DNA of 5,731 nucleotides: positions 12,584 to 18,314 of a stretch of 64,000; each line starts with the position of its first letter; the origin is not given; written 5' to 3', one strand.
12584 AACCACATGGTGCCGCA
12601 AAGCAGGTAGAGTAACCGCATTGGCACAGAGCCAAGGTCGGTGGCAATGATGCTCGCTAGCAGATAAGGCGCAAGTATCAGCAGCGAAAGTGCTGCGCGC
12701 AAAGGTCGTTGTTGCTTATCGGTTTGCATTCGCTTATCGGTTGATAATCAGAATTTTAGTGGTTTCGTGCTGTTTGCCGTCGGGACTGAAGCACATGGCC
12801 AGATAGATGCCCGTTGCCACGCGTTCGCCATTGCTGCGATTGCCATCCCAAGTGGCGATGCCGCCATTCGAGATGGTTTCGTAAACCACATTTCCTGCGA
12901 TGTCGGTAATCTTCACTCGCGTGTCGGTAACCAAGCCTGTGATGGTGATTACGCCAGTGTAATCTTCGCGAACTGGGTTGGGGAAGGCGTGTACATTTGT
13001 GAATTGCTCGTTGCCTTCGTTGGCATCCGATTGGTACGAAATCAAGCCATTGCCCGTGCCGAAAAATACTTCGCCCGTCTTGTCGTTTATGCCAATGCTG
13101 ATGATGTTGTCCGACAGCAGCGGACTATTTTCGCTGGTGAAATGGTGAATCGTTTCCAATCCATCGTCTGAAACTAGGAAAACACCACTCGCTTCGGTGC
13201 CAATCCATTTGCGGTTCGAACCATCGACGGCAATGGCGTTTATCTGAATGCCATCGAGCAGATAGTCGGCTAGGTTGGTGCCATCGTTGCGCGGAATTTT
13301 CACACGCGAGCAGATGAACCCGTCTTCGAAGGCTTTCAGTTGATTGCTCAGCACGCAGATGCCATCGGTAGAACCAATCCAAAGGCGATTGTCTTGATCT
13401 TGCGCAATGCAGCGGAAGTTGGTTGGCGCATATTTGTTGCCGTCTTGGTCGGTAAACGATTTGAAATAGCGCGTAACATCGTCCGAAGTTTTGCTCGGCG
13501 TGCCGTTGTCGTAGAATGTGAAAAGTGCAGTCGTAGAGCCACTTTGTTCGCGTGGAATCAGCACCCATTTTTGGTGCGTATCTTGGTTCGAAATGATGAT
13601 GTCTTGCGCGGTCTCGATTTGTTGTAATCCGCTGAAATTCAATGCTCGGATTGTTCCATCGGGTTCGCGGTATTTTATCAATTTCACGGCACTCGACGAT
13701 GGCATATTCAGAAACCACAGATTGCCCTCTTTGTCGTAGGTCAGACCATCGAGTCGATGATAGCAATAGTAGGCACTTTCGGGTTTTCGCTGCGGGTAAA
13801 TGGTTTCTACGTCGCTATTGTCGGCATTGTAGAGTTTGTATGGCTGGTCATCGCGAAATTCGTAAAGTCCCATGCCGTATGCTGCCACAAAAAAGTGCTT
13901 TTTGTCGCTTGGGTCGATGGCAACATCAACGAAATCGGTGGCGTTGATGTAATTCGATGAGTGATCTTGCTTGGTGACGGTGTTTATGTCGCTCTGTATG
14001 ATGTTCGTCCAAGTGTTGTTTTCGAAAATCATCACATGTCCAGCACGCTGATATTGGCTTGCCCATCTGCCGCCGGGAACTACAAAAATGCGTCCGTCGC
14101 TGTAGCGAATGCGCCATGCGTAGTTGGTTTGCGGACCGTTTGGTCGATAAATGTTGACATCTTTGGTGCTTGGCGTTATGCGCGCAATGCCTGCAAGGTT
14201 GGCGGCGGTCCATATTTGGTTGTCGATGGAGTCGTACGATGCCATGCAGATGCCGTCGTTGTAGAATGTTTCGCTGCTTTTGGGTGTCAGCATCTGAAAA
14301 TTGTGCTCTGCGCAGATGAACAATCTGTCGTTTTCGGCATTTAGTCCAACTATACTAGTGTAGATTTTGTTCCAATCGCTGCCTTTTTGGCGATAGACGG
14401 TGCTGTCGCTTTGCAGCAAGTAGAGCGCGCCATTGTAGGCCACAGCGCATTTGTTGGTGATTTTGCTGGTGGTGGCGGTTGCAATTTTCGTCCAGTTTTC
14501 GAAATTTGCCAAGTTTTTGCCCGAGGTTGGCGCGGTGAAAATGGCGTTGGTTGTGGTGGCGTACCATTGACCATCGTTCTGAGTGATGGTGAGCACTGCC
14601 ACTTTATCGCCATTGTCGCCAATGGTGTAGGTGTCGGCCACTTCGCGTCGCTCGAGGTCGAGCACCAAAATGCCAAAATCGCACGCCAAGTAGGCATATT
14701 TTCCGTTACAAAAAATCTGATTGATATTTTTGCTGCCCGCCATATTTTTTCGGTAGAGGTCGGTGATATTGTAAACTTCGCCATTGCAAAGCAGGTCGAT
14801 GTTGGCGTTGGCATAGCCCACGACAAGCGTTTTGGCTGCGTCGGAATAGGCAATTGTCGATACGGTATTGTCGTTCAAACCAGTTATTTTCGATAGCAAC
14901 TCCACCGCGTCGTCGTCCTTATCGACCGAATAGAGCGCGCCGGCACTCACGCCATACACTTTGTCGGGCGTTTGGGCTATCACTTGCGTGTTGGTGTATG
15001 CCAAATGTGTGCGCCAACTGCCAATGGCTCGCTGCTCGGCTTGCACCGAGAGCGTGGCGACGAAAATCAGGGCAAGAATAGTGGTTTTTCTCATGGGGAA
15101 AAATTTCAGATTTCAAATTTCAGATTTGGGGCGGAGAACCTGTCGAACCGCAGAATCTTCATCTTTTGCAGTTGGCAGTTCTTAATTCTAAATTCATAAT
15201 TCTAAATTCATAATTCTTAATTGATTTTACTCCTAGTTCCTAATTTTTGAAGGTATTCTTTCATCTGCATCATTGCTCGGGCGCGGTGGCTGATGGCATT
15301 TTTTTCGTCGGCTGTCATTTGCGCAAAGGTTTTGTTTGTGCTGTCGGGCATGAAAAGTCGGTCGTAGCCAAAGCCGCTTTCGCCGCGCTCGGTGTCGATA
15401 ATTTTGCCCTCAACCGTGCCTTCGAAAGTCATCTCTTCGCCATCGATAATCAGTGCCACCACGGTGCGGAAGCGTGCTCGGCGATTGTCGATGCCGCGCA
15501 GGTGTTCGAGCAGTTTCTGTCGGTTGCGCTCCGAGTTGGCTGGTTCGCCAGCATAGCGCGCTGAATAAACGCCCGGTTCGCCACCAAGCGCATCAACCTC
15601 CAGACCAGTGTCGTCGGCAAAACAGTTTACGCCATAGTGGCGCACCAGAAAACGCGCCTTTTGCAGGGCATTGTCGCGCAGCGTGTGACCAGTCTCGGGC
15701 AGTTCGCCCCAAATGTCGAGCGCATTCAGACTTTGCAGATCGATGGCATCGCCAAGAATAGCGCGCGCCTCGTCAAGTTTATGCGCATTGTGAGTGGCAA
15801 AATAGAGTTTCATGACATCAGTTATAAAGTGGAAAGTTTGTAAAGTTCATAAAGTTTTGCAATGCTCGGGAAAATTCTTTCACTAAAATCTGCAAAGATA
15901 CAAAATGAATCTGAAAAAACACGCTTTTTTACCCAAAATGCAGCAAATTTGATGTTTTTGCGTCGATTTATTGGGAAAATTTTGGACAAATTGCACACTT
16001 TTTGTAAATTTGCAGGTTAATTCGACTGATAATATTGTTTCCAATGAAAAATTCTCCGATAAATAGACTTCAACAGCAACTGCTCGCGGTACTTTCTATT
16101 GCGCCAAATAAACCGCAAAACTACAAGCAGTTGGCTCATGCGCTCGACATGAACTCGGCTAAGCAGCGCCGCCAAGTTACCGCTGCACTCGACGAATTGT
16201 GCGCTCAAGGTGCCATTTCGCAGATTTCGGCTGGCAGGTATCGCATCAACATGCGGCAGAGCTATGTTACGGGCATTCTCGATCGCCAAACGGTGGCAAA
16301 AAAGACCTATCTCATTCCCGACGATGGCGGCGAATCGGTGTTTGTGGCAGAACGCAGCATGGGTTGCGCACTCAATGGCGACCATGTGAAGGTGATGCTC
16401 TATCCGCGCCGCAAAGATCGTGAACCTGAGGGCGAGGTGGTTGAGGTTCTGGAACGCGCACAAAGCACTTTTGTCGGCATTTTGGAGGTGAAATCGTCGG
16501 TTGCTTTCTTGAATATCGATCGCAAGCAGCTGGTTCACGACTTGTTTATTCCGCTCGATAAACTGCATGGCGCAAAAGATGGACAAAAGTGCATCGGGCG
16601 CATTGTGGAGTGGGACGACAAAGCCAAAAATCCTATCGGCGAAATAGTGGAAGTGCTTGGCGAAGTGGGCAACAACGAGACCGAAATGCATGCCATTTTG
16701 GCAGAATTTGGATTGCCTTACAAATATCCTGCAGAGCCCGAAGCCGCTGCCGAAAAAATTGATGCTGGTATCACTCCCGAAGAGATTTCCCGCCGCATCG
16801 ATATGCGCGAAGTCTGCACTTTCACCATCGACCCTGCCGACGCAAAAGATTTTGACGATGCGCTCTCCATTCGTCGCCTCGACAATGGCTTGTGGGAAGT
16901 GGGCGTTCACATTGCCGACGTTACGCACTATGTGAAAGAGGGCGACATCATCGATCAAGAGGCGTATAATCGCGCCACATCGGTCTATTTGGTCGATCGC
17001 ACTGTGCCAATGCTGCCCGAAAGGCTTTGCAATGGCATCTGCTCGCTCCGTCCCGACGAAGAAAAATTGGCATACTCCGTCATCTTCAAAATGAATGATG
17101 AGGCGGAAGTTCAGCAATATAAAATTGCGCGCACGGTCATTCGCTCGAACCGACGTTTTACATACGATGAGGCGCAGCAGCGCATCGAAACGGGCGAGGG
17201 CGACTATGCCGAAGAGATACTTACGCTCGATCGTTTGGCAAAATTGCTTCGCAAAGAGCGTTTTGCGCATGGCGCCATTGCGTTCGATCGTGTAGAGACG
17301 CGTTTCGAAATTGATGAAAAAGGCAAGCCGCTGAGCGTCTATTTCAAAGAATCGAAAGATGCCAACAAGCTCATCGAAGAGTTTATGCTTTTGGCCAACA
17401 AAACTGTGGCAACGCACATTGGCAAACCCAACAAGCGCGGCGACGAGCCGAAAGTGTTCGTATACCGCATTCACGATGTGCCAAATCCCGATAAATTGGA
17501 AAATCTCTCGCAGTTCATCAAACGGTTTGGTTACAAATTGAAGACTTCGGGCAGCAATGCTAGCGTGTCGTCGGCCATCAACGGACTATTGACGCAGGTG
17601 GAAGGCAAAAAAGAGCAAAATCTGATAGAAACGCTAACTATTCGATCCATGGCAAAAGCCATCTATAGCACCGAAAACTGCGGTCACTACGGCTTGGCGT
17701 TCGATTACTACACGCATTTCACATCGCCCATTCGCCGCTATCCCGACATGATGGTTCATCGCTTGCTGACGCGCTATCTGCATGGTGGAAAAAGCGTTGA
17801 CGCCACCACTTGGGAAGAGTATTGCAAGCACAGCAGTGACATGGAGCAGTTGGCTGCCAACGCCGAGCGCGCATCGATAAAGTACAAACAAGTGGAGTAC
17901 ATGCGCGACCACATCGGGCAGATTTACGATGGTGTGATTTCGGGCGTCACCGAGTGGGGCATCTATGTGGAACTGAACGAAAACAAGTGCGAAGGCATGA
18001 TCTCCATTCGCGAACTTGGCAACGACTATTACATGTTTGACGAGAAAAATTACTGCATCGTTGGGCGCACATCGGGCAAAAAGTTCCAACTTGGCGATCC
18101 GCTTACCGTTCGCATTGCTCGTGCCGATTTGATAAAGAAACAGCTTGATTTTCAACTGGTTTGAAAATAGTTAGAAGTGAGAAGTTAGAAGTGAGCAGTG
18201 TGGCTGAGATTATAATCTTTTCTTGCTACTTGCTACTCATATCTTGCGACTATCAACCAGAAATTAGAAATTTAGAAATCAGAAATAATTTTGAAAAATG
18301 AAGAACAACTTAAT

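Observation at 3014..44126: Strongly over-represented word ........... (core of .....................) in both genes and spacers, in both orientations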

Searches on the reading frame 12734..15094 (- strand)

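Call 64: search_protein_families(library=pfam, proteins=[window:12734-15094:-], max_evalue=0.00001)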
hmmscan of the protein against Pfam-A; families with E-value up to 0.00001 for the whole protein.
window:12734-15094:- (786 aa): 2 families
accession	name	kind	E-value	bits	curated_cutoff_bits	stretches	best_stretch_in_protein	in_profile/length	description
PF21544.3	PorZ_N_b_propeller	-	3.2e-44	151.4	27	1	46-202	1-154/154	TSS9, PorZ, N-terminal beta-propeller domain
PF07494.17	Reg_prop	-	1.3e-07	31.4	20.4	0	557-576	4-23/24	Two component regulator propeller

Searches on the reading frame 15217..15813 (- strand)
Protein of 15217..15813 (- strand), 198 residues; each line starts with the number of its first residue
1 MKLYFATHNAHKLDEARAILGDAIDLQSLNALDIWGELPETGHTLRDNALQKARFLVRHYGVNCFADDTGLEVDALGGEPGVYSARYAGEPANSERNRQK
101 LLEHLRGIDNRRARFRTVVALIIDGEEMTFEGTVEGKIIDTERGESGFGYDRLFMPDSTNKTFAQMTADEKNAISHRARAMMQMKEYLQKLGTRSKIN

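Call 64: search_protein_families(library=pfam, proteins=[window:15217-15813:-], max_evalue=0.00001)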
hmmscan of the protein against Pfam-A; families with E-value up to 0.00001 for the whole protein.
window:15217-15813:- (198 aa): 1 family
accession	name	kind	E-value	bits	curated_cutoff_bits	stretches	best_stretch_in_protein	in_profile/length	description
PF01725.21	Ham1p_like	-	7.1e-67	225.3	22.5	1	3-187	1-186/186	Ham1 family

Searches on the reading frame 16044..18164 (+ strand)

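Call 64: search_protein_families(library=pfam, proteins=[window:16044-18164:+], max_evalue=0.00001)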
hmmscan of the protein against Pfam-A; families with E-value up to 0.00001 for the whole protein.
window:16044-18164:+ (706 aa): 5 families
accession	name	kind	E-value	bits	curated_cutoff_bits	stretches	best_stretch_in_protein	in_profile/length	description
PF00773.25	RNB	-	1.6e-110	369.8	29.3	1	251-580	1-325/326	RNB domain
PF17876.7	CSD2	-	1.7e-27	95.7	26.2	1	155-229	1-74/74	Cold shock domain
PF17849.7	OB_Dis3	-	1.6e-12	47.7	22.8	1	151-222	9-76/77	Dis3-like cold-shock domain 2 (CSD2)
PF08206.17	OB_RNB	-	3.5e-12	46.2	24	1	89-135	12-58/58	Ribonuclease B OB domain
PF00575.29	S1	-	8.5e-08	32.9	22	1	623-702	3-70/74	S1 RNA binding domain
